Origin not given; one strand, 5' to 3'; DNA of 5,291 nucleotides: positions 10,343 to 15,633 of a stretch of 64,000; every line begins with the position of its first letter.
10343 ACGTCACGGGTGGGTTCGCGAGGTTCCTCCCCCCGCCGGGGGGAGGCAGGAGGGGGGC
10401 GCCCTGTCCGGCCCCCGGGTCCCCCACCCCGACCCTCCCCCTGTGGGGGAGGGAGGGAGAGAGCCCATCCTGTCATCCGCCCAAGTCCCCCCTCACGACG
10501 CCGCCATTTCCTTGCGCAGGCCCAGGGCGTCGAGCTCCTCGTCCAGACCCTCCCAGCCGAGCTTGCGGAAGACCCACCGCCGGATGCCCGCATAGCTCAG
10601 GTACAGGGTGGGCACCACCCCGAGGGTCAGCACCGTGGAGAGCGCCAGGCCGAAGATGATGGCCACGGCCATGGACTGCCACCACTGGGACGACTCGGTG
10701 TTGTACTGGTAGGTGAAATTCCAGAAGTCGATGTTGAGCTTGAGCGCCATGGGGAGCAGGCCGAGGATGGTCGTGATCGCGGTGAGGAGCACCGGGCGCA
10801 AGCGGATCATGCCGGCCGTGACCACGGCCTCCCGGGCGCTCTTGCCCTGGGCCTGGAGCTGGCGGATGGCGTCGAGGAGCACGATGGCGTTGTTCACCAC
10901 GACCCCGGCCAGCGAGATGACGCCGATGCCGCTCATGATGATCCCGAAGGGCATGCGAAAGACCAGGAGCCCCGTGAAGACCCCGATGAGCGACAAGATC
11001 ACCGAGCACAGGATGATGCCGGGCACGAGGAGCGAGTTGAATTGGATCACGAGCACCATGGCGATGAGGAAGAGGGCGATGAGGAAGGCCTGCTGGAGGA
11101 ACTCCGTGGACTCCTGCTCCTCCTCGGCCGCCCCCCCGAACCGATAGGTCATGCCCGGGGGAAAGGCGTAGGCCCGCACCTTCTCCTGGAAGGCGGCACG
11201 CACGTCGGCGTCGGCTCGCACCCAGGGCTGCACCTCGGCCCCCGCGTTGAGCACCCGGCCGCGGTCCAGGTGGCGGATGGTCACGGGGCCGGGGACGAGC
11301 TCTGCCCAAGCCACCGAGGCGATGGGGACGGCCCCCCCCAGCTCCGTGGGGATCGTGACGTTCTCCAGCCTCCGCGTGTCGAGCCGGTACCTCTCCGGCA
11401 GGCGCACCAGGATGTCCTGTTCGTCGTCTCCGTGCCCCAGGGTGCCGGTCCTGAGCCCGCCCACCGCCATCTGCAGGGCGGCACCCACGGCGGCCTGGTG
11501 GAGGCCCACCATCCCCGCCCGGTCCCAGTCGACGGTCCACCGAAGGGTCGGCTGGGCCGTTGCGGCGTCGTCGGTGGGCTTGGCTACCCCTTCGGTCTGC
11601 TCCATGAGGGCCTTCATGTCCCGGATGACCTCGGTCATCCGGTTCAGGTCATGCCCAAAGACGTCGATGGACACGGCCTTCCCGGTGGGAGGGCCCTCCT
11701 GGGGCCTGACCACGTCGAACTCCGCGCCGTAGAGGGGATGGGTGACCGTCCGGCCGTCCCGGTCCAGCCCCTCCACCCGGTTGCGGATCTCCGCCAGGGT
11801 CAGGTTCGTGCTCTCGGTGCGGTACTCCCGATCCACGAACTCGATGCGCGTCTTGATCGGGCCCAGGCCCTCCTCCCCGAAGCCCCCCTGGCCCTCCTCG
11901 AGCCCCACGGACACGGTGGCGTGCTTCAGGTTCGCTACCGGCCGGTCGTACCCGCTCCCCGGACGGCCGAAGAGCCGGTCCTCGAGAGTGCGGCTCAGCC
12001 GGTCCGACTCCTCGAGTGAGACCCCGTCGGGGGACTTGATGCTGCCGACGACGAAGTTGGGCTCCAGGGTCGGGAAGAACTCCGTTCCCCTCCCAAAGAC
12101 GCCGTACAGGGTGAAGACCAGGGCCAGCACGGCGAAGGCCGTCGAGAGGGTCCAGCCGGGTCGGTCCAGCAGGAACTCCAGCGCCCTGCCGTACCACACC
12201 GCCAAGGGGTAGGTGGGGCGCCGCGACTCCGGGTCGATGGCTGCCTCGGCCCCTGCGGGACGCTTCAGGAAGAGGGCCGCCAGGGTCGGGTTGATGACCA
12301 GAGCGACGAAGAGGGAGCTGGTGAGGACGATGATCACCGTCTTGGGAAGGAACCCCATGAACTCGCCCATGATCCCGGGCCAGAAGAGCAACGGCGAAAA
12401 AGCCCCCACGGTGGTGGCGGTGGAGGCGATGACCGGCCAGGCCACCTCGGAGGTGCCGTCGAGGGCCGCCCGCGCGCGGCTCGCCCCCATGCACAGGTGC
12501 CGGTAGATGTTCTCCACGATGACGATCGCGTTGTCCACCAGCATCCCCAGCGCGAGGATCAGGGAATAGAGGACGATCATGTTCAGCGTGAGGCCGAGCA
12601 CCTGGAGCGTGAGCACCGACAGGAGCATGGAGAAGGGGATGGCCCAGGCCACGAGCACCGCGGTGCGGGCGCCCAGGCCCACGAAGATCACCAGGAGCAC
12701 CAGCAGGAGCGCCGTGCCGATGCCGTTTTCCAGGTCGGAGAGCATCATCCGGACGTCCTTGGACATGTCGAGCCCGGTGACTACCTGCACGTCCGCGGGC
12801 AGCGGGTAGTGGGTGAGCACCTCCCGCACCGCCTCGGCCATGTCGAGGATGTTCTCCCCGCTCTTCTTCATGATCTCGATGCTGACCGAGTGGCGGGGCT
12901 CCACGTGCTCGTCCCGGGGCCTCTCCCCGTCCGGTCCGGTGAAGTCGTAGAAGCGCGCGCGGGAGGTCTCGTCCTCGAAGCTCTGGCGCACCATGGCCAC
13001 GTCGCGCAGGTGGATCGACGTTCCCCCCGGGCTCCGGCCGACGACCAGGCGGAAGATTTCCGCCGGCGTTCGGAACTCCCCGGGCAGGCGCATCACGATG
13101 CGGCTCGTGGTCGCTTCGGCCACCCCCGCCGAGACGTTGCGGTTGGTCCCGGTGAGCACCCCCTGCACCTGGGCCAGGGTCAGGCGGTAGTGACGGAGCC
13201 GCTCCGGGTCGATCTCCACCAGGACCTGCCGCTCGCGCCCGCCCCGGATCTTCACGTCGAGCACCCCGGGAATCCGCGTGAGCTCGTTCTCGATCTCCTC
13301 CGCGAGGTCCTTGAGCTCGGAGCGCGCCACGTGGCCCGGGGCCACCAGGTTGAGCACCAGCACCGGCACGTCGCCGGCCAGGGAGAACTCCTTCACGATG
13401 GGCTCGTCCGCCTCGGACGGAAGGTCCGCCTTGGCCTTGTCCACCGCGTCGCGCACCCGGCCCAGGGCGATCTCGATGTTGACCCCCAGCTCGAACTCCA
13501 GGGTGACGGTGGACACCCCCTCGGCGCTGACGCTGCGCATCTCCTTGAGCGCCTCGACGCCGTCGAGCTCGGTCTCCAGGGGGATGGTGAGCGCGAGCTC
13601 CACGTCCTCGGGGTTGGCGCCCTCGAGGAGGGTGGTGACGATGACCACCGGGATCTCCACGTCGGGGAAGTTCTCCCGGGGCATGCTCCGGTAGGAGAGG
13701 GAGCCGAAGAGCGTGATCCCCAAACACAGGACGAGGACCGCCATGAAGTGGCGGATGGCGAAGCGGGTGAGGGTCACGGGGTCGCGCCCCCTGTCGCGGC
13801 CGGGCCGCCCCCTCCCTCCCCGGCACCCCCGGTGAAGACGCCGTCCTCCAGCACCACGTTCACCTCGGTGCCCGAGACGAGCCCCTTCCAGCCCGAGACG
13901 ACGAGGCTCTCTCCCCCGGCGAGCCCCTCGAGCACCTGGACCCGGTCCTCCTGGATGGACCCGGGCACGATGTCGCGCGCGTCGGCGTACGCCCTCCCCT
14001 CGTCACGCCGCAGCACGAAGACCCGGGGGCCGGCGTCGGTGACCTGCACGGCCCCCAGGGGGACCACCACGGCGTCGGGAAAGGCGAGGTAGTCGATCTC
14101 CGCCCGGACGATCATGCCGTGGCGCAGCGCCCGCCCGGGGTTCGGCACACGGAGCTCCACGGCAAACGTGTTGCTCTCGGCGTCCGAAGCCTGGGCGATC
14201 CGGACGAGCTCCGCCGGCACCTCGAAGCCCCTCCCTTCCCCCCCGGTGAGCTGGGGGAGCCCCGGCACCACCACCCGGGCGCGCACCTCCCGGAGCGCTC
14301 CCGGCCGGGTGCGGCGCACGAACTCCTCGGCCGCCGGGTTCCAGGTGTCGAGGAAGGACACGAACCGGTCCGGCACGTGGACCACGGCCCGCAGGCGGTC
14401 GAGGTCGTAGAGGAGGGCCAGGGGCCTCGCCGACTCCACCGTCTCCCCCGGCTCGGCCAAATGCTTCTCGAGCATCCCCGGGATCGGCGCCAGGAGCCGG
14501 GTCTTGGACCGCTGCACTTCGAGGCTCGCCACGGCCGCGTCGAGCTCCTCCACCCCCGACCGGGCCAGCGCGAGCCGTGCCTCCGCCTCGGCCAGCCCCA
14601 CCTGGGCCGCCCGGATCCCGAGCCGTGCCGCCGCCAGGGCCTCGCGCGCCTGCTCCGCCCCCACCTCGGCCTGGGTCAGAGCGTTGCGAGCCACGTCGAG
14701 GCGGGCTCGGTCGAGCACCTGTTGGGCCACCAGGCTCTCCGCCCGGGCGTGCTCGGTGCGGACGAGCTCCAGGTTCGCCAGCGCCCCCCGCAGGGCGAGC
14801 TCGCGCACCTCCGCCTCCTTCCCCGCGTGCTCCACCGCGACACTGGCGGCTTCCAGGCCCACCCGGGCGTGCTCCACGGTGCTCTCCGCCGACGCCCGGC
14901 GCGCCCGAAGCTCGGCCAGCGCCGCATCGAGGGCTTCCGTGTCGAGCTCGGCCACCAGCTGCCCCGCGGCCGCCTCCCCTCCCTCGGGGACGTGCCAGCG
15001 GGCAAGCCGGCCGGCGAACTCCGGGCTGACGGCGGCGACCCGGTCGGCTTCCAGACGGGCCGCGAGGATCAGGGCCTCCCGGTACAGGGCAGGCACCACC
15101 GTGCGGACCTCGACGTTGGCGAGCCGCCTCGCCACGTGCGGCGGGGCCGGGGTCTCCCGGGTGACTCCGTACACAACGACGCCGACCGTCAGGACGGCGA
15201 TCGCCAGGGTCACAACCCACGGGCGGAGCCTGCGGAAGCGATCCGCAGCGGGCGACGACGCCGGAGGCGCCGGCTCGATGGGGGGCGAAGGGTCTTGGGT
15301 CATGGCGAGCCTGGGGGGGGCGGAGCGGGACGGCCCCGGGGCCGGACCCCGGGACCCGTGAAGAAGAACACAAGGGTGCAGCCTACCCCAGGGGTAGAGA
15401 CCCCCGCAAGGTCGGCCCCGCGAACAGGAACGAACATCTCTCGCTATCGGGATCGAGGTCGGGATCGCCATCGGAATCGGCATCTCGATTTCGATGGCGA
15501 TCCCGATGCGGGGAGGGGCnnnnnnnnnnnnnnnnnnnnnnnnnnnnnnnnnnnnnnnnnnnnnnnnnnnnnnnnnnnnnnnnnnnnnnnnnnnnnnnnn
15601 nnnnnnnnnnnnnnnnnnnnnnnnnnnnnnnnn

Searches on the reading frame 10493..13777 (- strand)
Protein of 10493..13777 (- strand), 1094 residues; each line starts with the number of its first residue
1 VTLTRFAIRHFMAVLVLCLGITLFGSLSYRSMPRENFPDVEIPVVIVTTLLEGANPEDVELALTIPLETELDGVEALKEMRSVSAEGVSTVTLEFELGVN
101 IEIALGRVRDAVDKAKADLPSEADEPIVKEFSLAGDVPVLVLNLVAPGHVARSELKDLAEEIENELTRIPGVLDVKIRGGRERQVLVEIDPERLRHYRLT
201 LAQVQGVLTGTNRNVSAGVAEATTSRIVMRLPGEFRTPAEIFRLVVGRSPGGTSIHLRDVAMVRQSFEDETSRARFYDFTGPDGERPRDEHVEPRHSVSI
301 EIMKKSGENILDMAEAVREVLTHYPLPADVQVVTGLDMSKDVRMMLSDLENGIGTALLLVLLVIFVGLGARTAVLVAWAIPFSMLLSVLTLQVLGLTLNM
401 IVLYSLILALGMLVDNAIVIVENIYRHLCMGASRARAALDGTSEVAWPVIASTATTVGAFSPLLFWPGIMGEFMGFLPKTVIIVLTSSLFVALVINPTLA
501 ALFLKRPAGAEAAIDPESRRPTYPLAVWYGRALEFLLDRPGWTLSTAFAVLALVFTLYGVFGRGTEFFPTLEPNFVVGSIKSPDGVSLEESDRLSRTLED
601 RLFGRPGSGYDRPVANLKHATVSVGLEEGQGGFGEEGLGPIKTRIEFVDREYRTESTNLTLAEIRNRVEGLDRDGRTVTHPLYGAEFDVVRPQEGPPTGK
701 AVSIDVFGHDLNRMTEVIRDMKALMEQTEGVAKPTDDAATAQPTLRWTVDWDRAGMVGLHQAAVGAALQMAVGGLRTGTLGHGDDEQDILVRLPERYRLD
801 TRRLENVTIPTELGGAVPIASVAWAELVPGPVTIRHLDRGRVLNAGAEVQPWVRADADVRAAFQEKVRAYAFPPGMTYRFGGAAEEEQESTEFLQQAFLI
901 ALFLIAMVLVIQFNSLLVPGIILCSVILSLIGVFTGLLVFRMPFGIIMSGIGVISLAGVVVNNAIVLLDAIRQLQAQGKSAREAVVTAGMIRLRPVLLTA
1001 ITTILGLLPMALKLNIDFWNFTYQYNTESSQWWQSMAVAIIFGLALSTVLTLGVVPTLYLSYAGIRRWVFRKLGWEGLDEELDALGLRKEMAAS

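Call 75: search_protein_families(library=pfam, proteins=[window:10493-13777:-], max_evalue=0.00001)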
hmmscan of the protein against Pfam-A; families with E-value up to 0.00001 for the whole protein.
window:10493-13777:- (1094 aa): 1 family
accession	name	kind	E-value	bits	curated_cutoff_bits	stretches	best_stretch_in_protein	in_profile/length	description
PF00873.25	ACR_tran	-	1.1e-189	632.9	28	1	4-1060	2-1018/1021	AcrB/AcrD/AcrF family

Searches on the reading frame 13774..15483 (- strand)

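Call 75: search_protein_families(library=pfam, proteins=[window:13774-15483:-], max_evalue=0.00001)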
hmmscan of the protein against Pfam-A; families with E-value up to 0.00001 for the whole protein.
window:13774-15483:- (569 aa): 2 families
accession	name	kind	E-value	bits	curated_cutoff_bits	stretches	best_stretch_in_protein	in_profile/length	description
PF16576.10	HlyD_D23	-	2.7e-10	40.4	30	0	145-379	15-160/214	Barrel-sandwich domain of CusB or HlyD membrane-fusion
PF13437.12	HlyD_3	-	2.2e-09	38.4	22.2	0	330-401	2-70/106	HlyD family secretion protein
